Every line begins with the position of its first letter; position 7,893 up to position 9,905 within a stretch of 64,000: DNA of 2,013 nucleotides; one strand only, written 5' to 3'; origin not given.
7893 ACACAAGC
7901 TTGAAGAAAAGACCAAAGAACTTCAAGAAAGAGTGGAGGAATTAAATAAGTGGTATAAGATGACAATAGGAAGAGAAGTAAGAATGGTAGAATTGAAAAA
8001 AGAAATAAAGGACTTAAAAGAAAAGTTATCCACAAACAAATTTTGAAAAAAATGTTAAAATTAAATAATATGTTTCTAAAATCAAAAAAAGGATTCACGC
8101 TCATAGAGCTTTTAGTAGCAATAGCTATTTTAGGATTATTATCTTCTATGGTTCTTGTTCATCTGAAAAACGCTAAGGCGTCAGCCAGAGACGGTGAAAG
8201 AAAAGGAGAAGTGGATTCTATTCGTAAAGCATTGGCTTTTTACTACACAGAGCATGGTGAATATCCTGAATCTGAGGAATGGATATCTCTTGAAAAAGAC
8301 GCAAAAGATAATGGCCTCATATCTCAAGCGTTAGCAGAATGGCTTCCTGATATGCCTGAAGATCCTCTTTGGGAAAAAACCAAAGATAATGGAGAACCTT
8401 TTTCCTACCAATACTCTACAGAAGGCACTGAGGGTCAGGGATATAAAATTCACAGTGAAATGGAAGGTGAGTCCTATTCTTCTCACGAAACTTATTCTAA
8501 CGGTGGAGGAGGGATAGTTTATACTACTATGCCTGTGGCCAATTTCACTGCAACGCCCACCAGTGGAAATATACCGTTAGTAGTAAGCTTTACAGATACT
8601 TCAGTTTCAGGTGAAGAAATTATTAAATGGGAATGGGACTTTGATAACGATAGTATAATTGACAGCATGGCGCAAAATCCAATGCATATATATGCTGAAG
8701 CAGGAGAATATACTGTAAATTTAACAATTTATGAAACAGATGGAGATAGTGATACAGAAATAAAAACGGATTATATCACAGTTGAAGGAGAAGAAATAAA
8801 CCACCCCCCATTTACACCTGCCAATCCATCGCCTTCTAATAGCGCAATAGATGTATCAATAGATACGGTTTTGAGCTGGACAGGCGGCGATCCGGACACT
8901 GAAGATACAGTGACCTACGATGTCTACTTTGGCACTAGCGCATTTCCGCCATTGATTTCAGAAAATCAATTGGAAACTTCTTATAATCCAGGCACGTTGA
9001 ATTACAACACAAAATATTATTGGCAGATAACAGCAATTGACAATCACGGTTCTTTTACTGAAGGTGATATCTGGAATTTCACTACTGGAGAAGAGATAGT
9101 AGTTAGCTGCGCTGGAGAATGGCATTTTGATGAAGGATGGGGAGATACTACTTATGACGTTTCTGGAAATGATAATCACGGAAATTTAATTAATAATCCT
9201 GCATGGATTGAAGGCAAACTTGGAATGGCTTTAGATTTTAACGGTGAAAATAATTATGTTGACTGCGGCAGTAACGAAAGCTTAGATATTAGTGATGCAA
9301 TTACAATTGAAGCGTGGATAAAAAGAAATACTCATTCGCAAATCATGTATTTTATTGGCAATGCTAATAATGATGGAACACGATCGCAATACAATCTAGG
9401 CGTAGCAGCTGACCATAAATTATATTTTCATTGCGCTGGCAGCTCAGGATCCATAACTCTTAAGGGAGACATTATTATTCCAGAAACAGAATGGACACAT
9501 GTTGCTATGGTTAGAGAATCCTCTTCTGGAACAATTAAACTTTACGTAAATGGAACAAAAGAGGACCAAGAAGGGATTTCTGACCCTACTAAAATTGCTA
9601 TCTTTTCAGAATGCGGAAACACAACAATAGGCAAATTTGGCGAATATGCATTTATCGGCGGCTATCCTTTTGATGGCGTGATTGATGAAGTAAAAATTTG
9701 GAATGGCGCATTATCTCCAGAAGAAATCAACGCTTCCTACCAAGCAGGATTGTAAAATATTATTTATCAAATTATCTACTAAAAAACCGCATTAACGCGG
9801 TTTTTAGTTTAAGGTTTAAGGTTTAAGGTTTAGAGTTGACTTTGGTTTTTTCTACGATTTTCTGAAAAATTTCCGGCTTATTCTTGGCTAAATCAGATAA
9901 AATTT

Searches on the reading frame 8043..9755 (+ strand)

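Call 86: search_protein_families(library=pfam, proteins=[window:8043-9755:+], max_evalue=0.00001)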
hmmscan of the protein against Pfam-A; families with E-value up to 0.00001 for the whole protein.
window:8043-9755:+ (570 aa): 5 families
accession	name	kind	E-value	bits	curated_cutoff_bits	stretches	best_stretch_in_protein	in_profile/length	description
PF13385.13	Laminin_G_3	-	1.7e-28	100.1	27.6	1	400-563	1-151/151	Concanavalin A-like lectin/glucanases superfamily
PF18911.6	PKD_4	-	1.4e-11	44.7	27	1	163-247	3-85/85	PKD domain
PF00801.26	PKD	-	7.7e-09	35.9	23.5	1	168-242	4-78/80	PKD domain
PF07963.17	N_methyl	-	9e-09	35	21.2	1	13-38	2-27/27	Prokaryotic N-terminal methylation motif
PF02973.23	Sialidase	-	4.1e-06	26.9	26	1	470-564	92-183/189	Sialidase, N-terminal domain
